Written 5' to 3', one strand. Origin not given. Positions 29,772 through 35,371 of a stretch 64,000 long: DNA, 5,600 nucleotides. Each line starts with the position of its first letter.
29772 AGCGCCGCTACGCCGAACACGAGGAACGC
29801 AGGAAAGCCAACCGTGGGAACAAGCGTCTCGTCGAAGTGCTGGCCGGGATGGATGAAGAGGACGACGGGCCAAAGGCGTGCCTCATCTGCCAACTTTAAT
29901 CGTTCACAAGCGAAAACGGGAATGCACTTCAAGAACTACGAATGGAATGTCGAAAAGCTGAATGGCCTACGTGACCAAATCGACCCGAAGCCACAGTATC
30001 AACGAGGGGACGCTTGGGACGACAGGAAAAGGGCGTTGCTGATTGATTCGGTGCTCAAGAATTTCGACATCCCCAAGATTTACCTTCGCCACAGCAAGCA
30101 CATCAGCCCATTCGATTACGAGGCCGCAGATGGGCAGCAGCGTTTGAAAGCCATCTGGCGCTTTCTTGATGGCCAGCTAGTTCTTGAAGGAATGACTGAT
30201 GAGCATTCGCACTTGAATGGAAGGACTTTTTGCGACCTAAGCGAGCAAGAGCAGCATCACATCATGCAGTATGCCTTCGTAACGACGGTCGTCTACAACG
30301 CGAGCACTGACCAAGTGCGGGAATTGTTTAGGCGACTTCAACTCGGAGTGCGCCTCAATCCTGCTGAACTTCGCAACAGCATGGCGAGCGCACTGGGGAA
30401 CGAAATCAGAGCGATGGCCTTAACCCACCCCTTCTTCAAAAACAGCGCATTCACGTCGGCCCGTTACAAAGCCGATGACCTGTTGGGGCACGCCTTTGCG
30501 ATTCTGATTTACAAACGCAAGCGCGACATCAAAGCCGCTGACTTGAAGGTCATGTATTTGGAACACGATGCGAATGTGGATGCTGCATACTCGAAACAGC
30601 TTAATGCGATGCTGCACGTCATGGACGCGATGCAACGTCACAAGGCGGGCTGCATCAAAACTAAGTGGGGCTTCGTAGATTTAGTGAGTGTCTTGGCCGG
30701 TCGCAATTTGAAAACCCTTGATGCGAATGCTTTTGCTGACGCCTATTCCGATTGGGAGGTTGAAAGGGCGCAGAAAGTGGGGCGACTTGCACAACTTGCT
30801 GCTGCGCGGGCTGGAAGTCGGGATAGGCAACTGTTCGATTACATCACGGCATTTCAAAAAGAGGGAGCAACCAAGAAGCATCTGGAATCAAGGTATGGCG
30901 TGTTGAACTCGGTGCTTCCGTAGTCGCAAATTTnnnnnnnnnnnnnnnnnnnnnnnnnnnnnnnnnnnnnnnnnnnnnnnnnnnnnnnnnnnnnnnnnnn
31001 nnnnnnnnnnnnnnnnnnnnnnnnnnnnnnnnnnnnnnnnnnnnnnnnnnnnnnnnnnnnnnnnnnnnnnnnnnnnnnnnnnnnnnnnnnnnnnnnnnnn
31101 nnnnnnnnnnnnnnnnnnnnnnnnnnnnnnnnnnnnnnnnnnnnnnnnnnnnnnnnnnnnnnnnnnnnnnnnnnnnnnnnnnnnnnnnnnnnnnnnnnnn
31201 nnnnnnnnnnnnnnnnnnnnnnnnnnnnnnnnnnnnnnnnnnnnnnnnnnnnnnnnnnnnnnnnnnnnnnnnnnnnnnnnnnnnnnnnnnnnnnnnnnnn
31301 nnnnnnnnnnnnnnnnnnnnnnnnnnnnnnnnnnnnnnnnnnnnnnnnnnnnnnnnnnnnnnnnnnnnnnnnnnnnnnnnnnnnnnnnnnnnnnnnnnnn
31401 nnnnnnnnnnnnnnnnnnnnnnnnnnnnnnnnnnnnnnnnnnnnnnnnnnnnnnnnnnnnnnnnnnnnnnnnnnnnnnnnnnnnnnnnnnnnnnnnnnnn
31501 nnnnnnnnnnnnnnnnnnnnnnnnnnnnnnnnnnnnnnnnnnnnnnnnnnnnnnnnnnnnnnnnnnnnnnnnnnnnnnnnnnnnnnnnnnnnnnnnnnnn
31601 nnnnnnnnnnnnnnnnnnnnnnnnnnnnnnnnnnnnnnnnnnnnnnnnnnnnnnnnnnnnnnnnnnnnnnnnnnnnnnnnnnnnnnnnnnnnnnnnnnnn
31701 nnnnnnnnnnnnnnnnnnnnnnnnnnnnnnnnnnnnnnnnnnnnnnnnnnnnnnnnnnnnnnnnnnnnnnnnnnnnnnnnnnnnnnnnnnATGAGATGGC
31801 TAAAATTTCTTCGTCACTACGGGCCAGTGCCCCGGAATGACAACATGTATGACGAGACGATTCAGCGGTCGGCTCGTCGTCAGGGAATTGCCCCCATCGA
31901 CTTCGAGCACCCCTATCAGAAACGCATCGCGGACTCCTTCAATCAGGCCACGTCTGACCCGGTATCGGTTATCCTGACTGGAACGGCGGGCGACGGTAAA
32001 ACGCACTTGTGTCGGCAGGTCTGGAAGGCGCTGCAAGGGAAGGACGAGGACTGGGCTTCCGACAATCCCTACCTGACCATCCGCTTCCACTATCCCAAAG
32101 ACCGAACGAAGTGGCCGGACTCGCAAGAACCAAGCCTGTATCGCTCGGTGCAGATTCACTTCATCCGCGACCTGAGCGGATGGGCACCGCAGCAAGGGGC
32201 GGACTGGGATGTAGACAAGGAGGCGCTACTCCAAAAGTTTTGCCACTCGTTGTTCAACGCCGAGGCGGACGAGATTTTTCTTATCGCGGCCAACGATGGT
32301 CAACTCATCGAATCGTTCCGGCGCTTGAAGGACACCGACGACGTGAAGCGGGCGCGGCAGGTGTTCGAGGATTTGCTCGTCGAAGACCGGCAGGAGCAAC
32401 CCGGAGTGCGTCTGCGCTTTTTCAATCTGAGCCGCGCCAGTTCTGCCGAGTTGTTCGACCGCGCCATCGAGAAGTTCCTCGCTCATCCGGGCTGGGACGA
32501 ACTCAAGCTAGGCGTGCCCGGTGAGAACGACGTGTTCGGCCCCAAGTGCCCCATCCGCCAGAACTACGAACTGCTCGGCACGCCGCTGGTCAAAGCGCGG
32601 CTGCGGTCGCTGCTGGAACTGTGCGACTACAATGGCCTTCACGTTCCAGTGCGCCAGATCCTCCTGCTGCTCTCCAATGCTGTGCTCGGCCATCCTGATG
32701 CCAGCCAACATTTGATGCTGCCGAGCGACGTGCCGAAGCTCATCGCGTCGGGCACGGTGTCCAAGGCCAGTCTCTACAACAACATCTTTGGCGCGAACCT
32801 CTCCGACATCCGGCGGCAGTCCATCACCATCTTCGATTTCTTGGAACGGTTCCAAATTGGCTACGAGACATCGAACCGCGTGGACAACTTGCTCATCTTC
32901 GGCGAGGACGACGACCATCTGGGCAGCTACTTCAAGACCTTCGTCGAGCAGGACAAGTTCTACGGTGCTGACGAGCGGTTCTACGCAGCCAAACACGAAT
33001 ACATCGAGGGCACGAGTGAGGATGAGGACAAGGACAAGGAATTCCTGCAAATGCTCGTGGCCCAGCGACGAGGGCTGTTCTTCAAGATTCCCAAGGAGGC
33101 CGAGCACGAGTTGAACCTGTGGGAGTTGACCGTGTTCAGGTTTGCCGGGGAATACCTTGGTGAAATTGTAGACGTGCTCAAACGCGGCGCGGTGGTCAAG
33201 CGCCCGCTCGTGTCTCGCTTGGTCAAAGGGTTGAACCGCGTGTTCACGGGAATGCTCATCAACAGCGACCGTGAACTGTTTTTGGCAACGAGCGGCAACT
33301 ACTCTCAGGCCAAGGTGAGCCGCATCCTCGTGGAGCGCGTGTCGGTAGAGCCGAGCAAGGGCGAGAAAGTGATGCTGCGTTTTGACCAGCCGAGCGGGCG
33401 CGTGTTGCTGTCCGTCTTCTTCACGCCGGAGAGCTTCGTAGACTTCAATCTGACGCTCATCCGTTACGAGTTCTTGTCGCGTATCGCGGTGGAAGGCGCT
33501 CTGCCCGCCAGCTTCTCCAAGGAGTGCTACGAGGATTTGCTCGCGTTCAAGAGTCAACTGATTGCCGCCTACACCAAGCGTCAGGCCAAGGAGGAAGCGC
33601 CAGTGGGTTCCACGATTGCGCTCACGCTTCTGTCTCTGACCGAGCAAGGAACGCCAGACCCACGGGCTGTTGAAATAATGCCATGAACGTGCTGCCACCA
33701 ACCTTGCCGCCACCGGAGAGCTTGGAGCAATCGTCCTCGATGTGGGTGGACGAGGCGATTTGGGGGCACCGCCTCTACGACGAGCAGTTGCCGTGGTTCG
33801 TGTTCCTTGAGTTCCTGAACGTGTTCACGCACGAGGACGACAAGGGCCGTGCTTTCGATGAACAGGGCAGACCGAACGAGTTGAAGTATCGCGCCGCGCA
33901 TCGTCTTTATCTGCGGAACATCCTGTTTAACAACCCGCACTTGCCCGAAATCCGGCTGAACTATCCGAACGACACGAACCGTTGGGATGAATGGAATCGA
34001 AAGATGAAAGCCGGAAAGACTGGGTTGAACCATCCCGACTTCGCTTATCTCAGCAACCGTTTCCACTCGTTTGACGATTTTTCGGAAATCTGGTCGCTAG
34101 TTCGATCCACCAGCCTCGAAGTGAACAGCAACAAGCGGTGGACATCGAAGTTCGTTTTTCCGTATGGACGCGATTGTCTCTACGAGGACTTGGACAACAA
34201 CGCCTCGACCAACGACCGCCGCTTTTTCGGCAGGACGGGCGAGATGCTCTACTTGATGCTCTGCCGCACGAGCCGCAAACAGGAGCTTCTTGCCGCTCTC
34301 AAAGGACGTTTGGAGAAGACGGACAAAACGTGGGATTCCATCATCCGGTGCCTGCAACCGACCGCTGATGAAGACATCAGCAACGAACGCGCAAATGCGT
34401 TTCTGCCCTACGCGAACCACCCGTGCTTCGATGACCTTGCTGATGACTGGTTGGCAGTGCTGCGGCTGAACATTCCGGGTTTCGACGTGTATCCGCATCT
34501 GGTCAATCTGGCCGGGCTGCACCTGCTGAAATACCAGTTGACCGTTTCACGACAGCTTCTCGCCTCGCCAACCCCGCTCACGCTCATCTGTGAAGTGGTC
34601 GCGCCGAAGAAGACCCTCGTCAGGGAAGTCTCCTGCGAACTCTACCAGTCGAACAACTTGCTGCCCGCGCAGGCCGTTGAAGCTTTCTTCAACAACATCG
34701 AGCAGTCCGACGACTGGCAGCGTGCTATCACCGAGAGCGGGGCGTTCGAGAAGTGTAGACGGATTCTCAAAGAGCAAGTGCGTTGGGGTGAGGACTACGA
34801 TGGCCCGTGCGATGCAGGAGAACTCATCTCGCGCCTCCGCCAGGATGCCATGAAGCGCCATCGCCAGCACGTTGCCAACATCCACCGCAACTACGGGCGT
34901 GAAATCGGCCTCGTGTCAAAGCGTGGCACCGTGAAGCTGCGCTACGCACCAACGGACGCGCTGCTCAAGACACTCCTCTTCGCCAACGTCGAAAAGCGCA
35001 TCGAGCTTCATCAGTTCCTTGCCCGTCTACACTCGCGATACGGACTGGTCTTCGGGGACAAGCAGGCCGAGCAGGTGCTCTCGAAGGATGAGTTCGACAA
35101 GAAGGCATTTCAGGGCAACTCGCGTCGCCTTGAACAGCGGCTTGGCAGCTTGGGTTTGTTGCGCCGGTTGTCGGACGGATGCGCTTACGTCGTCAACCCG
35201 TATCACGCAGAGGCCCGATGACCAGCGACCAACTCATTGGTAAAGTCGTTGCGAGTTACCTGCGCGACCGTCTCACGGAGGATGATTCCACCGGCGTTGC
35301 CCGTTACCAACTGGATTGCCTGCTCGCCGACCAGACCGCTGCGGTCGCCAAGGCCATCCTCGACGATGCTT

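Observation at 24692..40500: Eight-gene, translationally coupled operon combining sspBCD-like modification genes with a DptFGH/SspFGH-like trio; no cysteine desulfurase in cis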

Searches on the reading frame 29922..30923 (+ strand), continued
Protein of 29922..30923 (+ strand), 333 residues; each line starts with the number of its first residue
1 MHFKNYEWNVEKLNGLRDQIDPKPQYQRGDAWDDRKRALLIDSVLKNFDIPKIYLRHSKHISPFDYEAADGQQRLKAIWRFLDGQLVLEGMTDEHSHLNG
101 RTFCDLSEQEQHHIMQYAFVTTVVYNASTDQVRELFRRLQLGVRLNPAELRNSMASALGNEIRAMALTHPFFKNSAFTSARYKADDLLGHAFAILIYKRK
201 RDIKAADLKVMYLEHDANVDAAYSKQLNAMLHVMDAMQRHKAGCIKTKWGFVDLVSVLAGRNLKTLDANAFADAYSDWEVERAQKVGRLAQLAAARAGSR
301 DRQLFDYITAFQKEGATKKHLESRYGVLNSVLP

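Call 59: find_encoding_contigs(protein=P0007, flank=10000, max_places=1)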
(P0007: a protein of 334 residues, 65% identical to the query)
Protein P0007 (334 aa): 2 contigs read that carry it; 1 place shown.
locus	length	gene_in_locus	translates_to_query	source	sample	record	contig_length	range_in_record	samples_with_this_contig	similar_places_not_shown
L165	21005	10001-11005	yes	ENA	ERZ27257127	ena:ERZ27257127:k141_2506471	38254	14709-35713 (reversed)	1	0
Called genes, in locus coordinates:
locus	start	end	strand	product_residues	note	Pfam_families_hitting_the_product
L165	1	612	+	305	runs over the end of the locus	PF13182:DUF4007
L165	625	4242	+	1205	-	-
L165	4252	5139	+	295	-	PF01507:PAPS_reduct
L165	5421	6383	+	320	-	-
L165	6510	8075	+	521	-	PF00270:DEAD, PF04851:ResIII, PF18766:SWI2_SNF2 (weak), PF00271:Helicase_C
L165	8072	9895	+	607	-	PF02518:HATPase_c (weak), PF13589:HATPase_c_3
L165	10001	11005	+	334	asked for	PF03235:GmrSD_N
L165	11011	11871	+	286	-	PF13289:SIR2_2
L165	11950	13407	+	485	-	-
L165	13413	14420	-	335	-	PF26340:DNA-SBD_ScoMcrA, PF13391:HNH_2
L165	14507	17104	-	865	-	PF13111:pPIWI_RE_X, PF18157:MID_pPIWI_RE, PF13032:RNaseH_pPIWI_RE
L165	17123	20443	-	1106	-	PF18155:pPIWI_RE_Z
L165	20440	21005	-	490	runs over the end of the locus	PF01381:HTH_3, PF13560:HTH_31, PF18156:pPIWI_RE_Y, PF18154:pPIWI_RE_REase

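Call 69: search_protein_families(library=pfam, proteins=[L165:11950-13407:+, L165:5421-6383:+, L165:8072-9895:+, L027:11086-11826:+], max_evalue=0.01)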
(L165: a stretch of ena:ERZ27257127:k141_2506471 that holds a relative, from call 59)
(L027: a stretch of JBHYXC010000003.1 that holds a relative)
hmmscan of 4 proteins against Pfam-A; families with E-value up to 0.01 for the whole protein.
L165:11950-13407:+ (485 aa): 0 families

L165:5421-6383:+ (320 aa): 1 family
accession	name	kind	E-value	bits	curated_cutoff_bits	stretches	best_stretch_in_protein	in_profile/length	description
PF13091.12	PLDc_2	-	5.5e-05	23.5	27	1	79-121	69-111/132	PLD-like domain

L165:8072-9895:+ (607 aa): 2 families
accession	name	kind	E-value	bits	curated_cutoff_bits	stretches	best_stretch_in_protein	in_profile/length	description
PF13589.12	HATPase_c_3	-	1.8e-21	77.1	25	1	28-158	4-124/137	Histidine kinase-, DNA gyrase B-, and HSP90-like ATPase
PF02518.31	HATPase_c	-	2.3e-06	28.5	26.4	1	29-112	8-80/111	Histidine kinase-, DNA gyrase B-, and HSP90-like ATPase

L027:11086-11826:+ (246 aa): 0 families

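Call 75: search_dna_similar(query=window:29922-30920:+, collection=plasmids, mode=protein, max_rows=25, max_evalue=1e-10)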
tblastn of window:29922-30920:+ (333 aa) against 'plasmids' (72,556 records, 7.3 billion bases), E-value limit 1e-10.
Records with a match: 37; places in all: 37; records where one place covers at least 80% of the query: 3.
Best place of each record, by identity: <60% 37.
By first word of the organism name: Ralstonia 20; Acinetobacter 6; Hymenobacter 2; Sinorhizobium 2; Rhizobium 1; Pseudanabaena 1; Bacillus 1; Rhodococcus 1; Clostridium 1; Burkholderia 1; and 1 more.
By predicted mobility (MOB-suite, as given by PLSDB): mobilizable 22; non-mobilizable 10; conjugative 5.
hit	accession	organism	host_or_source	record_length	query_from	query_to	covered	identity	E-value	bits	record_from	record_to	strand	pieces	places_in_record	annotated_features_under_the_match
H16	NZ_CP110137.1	Hymenobacter sp. YIM 151858-1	whole organism,soil sample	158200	8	332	98%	33.9%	2e-55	201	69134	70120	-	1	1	DUF262 domain-containing protein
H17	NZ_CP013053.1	Sinorhizobium americanum CCGM7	Phaseolus vulgaris,root nodules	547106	1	328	98%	33.4%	1e-50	187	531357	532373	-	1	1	DUF262 domain-containing protein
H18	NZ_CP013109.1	Sinorhizobium americanum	Vachellia farnesiana,cell culture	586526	1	328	98%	33.4%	1e-50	187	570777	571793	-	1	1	DUF262 domain-containing protein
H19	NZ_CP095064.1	Hymenobacter volaticus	single cell,air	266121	8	247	72%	34.2%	2e-21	102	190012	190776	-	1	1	DUF262 domain-containing protein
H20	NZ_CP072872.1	Rhizobium sp. NLR16a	lentil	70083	10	215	62%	33.0%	1e-26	118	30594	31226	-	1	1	DUF262 domain-containing protein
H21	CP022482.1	Ralstonia solanacearum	peanut,cell culture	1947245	17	198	55%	35.2%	7e-18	92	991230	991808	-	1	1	hypothetical protein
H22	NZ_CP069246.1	Ralstonia pseudosolanacearum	Arachis hypogaea,tissue sample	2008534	17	198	55%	35.2%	7e-18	92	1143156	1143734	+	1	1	none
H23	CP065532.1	Ralstonia solanacearum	peanut,whole organism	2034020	17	198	55%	35.2%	7e-18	92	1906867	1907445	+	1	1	none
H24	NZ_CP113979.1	Ralstonia pseudosolanacearum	Cucurbita maxima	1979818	17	198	55%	35.2%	7e-18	92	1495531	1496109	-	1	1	none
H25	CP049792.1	Ralstonia solanacearum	whole organism,isolated from the ...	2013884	17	198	55%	35.2%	7e-18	92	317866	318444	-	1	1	DUF262 domain-containing protein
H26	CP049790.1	Ralstonia solanacearum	whole organism,isolated from the ...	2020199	17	198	55%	35.2%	7e-18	92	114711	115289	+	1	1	DUF262 domain-containing protein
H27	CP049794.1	Ralstonia solanacearum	whole organism,isolated from the ...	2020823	17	198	55%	35.2%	7e-18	92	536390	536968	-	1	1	DUF262 domain-containing protein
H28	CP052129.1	Ralstonia solanacearum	tomato,cell culture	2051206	17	198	55%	35.2%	7e-18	92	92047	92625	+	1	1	DUF262 domain-containing protein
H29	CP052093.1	Ralstonia solanacearum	tomato,cell culture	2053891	17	198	55%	35.2%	7e-18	92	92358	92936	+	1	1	none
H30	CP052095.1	Ralstonia solanacearum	tomato,cell culture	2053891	17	198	55%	35.2%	7e-18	92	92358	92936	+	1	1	none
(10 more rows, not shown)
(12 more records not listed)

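Call 76: get_annotated_region(hit=H17, flank=20000)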
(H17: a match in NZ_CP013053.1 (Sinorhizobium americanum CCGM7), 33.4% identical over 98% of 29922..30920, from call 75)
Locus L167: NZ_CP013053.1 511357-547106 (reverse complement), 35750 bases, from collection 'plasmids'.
description: Sinorhizobium americanum CCGM7 plasmid B, complete sequence
organism: Sinorhizobium americanum CCGM7 (NCBI taxid 1408224)
taxonomy: Bacteria; Pseudomonadota; Alphaproteobacteria; Hyphomicrobiales; Rhizobiaceae; Sinorhizobium; Sinorhizobium americanum; Sinorhizobium americanum CCGM7
host: -; source: Phaseolus vulgaris,root nodules; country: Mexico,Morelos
typing (MOB-suite, as given by PLSDB): conjugative; relaxase MOBQ; mating-pair formation MPF_T
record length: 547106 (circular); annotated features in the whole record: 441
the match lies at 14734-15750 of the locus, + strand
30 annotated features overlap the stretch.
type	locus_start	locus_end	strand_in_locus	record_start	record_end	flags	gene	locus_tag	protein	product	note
CDS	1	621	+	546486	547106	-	-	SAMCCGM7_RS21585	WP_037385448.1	acyl-homoserine-lactone synthase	-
CDS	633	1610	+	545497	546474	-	trbB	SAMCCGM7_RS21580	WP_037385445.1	P-type conjugative transfer ATPase TrbB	-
CDS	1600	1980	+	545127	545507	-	-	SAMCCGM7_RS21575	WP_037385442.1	TrbC/VirB2 family protein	-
CDS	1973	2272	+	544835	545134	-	-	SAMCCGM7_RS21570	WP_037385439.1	conjugal transfer protein TrbD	-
CDS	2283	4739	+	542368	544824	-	-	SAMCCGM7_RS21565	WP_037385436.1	conjugal transfer protein TrbE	-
CDS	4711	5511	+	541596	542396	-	trbJ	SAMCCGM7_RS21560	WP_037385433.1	P-type conjugative transfer protein TrbJ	GO:0009291 - unidirectional conjugation [Evidence IEA]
CDS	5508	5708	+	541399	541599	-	trbK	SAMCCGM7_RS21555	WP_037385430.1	entry exclusion protein TrbK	GO:0009292 - horizontal gene transfer [Evidence IEA]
CDS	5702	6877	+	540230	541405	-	trbL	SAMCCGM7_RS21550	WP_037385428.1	P-type conjugative transfer protein TrbL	GO:0009291 - unidirectional conjugation [Evidence IEA]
CDS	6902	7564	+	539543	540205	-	-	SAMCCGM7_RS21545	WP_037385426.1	conjugal transfer protein TrbF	-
CDS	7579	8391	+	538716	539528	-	trbG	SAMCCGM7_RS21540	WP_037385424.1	P-type conjugative transfer protein TrbG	GO:0009291 - unidirectional conjugation [Evidence IEA]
CDS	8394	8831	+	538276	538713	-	trbH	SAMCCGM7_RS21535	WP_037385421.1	conjugal transfer protein TrbH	-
CDS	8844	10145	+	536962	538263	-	trbI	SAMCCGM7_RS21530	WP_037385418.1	IncP-type conjugal transfer protein TrbI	-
CDS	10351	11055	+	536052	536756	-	-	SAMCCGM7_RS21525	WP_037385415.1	autoinducer binding domain-containing protein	-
CDS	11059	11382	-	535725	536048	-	-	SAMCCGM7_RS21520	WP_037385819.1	transcriptional repressor TraM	GO:0045892 - negative regulation of DNA-templated transcription [Evidence IEA]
CDS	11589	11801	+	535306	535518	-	-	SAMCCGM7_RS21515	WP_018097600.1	helix-turn-helix transcriptional regulator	-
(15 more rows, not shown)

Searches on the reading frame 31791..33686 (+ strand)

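Call 4: search_protein_families(library=padloc, proteins=[window:31791-33686:+], max_evalue=0.01)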
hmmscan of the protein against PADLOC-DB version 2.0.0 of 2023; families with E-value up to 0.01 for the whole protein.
window:31791-33686:+ (631 aa): 7 families
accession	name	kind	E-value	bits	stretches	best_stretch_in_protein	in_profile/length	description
PDLC02793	SspF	-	1.5e-213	708.5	1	5-629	2-599/600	SspF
PDLC02794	SspF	-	2.9e-137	456.7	1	5-590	2-568/572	SspF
PDLC02798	SspF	-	8.8e-61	204.1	1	4-620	8-607/607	SspF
PDLC02795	SspF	-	1.1e-50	170.9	1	14-601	15-552/560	SspF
PDLC02796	SspF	-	4.1e-36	123.1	1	19-590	20-524/525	SspF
PDLC02797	SspF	-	5.9e-30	102.2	1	2-591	4-565/568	SspF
PDLC02673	DndF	-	0.00049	17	0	252-406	218-360/548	DndF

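Call 5: search_protein_families(library=pfam, proteins=[window:31791-33686:+], max_evalue=0.01)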
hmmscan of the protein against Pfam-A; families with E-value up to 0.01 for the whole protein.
window:31791-33686:+ (631 aa): 2 families
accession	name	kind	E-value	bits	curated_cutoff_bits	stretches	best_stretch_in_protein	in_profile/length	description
PF13191.12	AAA_16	-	0.0021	19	32.6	1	45-101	11-73/167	AAA ATPase domain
PF25199.1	nSTAND_NTPase5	-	0.0076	16.5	34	0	43-88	25-71/145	Novel STAND NTPase 5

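Call 6: search_protein_families(library=ncbifam, proteins=[window:31791-33686:+], max_evalue=0.01)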
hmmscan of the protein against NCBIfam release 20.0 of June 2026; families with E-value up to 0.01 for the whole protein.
window:31791-33686:+ (631 aa): 0 families

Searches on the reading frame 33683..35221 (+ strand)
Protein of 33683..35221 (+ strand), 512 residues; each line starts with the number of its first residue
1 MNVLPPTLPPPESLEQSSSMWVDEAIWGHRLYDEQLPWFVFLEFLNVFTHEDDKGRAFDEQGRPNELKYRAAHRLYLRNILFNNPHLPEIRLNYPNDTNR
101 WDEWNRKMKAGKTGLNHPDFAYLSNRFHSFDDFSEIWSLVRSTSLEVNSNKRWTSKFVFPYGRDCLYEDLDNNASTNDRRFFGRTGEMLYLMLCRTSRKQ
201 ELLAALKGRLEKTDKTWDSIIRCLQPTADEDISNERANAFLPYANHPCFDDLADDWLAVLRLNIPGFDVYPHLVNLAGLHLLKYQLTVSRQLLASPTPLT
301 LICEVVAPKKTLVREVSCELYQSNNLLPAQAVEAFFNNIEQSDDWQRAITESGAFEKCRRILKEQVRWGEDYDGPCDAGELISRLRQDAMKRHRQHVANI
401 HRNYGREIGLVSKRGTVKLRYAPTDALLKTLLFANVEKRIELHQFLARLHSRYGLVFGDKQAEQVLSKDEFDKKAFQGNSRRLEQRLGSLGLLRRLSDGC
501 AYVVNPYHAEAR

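Call 4: search_protein_families(library=padloc, proteins=[window:33683-35221:+], max_evalue=0.01)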
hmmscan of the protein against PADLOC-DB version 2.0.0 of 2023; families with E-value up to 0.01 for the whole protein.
window:33683-35221:+ (512 aa): 5 families
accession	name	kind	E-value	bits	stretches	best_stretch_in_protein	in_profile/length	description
PDLC02799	SspG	-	3.2e-195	647.9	1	17-507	3-498/498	SspG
PDLC02802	SspG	-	1.6e-134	447.6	1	17-507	2-519/519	SspG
PDLC02800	SspG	-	4.7e-59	198.7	1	24-507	3-476/476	SspG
PDLC02801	SspG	-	1.1e-15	55.1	2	399-507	420-532/533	SspG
PDLC04139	mad7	-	0.0012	15.9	1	437-500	433-497/504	mads_7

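Call 5: search_protein_families(library=pfam, proteins=[window:33683-35221:+], max_evalue=0.01)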
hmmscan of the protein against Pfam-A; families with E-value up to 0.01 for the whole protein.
window:33683-35221:+ (512 aa): 0 families

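Call 6: search_protein_families(library=ncbifam, proteins=[window:33683-35221:+], max_evalue=0.01)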
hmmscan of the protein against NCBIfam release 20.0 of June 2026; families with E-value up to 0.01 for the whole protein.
window:33683-35221:+ (512 aa): 1 family
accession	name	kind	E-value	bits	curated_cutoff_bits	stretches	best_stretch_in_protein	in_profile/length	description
NF047733.1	antiphage_MADS7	equivalog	3.2e-10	39.7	410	1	406-500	415-520/529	methylation-associated defense system protein MAD7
